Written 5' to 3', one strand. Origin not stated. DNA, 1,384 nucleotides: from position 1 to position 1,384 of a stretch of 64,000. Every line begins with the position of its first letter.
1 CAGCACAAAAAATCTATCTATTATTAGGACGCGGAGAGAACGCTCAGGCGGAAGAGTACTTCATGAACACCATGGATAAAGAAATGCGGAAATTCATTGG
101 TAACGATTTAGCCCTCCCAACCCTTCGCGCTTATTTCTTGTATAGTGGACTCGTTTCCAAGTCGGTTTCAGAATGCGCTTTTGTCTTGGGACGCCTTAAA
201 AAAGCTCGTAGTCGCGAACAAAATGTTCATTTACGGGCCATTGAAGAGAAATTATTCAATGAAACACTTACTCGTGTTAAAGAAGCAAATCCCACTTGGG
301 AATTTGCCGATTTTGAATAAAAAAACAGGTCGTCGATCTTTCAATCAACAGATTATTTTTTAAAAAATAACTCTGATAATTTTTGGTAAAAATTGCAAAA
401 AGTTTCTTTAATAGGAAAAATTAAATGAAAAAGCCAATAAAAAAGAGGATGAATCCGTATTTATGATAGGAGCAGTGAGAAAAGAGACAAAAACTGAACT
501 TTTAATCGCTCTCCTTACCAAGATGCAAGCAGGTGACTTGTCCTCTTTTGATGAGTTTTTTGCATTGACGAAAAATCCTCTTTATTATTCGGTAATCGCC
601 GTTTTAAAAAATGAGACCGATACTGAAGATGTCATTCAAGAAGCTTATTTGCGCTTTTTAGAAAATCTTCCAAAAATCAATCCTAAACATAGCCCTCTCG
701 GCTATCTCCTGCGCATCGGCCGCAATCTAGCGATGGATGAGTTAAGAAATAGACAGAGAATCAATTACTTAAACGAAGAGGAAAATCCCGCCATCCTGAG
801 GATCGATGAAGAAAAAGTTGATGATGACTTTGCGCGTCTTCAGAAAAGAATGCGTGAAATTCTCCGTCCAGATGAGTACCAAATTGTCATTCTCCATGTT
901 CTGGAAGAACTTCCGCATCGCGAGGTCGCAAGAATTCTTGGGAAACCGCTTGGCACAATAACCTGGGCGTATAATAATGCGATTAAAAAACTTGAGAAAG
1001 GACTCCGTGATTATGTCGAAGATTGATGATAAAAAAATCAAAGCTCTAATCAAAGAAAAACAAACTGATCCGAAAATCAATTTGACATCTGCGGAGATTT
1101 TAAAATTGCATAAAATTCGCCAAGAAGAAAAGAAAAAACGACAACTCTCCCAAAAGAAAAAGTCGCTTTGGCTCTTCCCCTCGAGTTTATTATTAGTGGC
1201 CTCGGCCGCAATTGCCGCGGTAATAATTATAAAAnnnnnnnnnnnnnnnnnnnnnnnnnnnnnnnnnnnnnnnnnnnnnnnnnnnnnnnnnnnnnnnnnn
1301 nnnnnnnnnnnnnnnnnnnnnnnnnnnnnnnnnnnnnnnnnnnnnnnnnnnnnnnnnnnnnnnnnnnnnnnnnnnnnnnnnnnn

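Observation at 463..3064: ECF sigma factor, anti-sigma-like protein and acidic lipoprotein sharing an unusual poly-acidic beta-repeat ectodomain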

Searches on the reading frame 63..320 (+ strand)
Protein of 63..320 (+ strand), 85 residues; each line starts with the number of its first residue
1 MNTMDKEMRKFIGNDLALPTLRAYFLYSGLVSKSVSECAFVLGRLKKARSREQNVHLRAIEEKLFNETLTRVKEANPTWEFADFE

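Call 3: search_protein_families(library=pfam, proteins=[window:63-320:+], max_evalue=1)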
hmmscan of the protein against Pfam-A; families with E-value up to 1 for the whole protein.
window:63-320:+ (85 aa): 0 families

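Call 4: search_protein_families(library=ncbifam, proteins=[window:63-320:+], max_evalue=1)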
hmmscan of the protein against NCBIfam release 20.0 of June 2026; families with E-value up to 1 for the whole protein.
window:63-320:+ (85 aa): 0 families

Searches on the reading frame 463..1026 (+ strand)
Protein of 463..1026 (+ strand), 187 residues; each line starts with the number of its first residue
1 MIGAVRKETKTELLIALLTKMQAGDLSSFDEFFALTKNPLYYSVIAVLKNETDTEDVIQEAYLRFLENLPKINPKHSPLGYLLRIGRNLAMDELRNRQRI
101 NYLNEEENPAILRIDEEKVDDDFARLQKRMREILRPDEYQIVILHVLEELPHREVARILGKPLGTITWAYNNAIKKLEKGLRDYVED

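Call 3: search_protein_families(library=pfam, proteins=[window:463-1026:+], max_evalue=1)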
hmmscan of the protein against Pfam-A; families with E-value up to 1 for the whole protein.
window:463-1026:+ (187 aa): 5 families
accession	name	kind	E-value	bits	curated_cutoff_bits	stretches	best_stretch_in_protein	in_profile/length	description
PF04542.20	Sigma70_r2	-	5.8e-12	45.7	24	1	40-99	9-70/71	Sigma-70 region 2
PF08281.18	Sigma70_r4_2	-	1.4e-06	28.3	25.7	1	134-177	11-54/54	Sigma-70, region 4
PF04545.22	Sigma70_r4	-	1.8e-05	24.6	24.1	1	134-177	5-48/50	Sigma-70, region 4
PF07638.17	Sigma70_ECF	-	0.041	14.2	21.1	1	16-179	6-181/185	ECF sigma factor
PF03564.21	DUF1759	-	0.064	13.7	25.4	1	31-125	47-137/148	Protein of unknown function (DUF1759)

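Call 4: search_protein_families(library=ncbifam, proteins=[window:463-1026:+], max_evalue=1)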
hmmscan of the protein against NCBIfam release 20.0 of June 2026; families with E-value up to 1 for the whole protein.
window:463-1026:+ (187 aa): 75 families (the best 25 are shown)
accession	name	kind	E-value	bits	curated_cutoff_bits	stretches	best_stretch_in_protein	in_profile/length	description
TIGR02937.1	sigma70-ECF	superfamily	7.1e-21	74.5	42.9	1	29-180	3-164/165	sigma-70 family RNA polymerase sigma factor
TIGR02983.1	SigE-fam_strep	subfamily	7.8e-20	71.4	141.55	1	27-180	6-157/162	SigE family RNA polymerase sigma factor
NF007223.0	PRK09641.1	equivalog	6.9e-18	65.2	209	1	16-169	7-172/187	RNA polymerase sigma factor SigW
NF009171.0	PRK12518.1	equivalog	1.6e-16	60.6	208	1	16-179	16-182/191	RNA polymerase sigma factor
TIGR02948.1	SigW_bacill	equivalog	1.9e-16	60.7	243.1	1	17-182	8-185/187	RNA polymerase sigma factor SigW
TIGR02952.1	Sig70_famx2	equivalog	3.4e-16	59.6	206.45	1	17-179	1-168/170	ECF subfamily RNA polymerase sigma factor, BldN family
TIGR02954.1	Sig70_famx3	hypoth_equivalog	5.7e-16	58.7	188.5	1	15-182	4-168/170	RNA polymerase sigma-70 factor, TIGR02954 family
NF008888.0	PRK11922.1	equivalog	8.3e-16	58.3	204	1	16-182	19-197/231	RNA polymerase sigma factor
TIGR02985.1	Sig70_bacteroi1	subfamily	1.8e-15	57.5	126.4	1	28-180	2-161/162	RNA polymerase sigma-70 factor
NF009166.1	PRK12513.1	equivalog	1.9e-15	57.1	206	1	16-185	11-190/193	RNA polymerase sigma factor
NF009195.0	PRK12543.1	subfamily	4.7e-15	55.6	197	1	14-179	7-176/192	RNA polymerase sigma factor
NF007216.0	PRK09638.1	equivalog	9.7e-15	54.8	194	1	16-183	7-176/180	RNA polymerase sigma factor SigY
NF058625.1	sigma_PG0214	equivalog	1.1e-14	54.6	130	1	27-173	4-153/170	GFO_1088 family ECF-type sigma factor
NF009172.0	PRK12519.1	subfamily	6e-13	48.8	222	1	17-185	19-193/194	RNA polymerase sigma factor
NF007228.0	PRK09646.1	subfamily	1.3e-12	47.8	226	1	6-181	9-190/194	ECF RNA polymerase sigma factor SigK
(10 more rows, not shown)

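Call 76: search_solved_structures(query=window:463-1026:+, max_evalue=0.00001)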
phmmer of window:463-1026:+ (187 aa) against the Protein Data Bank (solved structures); distinct sequences matched with E-value up to 0.00001: 7.
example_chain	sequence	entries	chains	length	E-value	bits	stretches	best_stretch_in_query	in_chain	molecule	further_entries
5wuq_A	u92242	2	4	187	4.4e-12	49.5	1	18-183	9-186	ECF RNA polymerase sigma factor SigW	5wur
4nqw_A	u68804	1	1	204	1.6e-08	37.9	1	14-178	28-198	ECF RNA polymerase sigma factor SigK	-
9m9d_F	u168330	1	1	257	9.5e-08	35.4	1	26-185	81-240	ECF RNA polymerase sigma factor SigE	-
9m9e_F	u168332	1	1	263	1e-07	35.3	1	26-185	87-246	ECF RNA polymerase sigma factor SigE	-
9m98_F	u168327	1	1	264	1e-07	35.3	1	26-185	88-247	ECF RNA polymerase sigma factor SigE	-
6jcy_F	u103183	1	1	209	1.4e-06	31.6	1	38-183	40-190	ECF RNA polymerase sigma factor SigH,ECF RNA polymerase sigma factor SigE,ECF RNA polymera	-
6dxo_A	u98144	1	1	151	9.1e-06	28.9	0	17-100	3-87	RNA polymerase ECF-subfamily sigma factor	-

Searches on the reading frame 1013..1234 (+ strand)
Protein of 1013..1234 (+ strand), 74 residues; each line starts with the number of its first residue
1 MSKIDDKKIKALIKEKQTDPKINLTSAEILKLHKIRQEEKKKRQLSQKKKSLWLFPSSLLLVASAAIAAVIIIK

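Call 75: search_solved_structures(query=A9, max_evalue=10)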
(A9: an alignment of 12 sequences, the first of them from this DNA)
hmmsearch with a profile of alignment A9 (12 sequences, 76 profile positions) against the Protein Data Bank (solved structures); distinct sequences matched with E-value up to 10: 3.
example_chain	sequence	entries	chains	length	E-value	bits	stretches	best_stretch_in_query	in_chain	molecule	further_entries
7rkc_A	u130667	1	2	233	0.021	18.4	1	11-34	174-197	D_3_633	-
8tm9_A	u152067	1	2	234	0.04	17.5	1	11-34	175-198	D_3_633_8x peptide bound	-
8tlp_A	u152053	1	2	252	0.093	16.3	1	11-34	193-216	D_3_633_8x, no peptide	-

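Call 77: search_protein_families(library=pfam, alignment_id=A9, max_evalue=1)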
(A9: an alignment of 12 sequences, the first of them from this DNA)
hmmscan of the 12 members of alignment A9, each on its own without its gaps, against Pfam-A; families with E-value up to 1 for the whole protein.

A. member 1, seq(74 aa): 1 family
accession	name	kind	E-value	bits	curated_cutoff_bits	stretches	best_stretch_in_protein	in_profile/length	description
PF08145.17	BOP1NT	-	0.006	17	29.6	1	2-51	30-79/259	BOP1NT (NUC169) domain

B. families by the number of members that match (of 12 scanned): 11 families
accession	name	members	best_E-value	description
PF08145.17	BOP1NT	1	0.006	BOP1NT (NUC169) domain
PF00689.26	Cation_ATPase_C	1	0.024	Cation transporting ATPase, C-terminus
PF05819.16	NolX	1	0.043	NolX protein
PF24654.2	CEP76_N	1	0.086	CEP76 N-terminal domain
PF09432.15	THP2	1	0.1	Tho complex subunit THP2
PF19258.4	KxYKxGKxW_sig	1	0.13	KxYKxGKxW signal peptide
PF07109.17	Mg-por_mtran_C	1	0.13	Magnesium-protoporphyrin IX methyltransferase C-terminus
PF07256.17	DUF1435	1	0.15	Protein of unknown function (DUF1435)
PF14610.12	Psg1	1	0.15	Ykl077w/Psg1 (Pma1 Stabilization in Golgi)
PF06207.16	DUF1002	1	0.15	Protein of unknown function (DUF1002)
PF24866.1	DUF7732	1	0.39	Domain of unknown function (DUF7732)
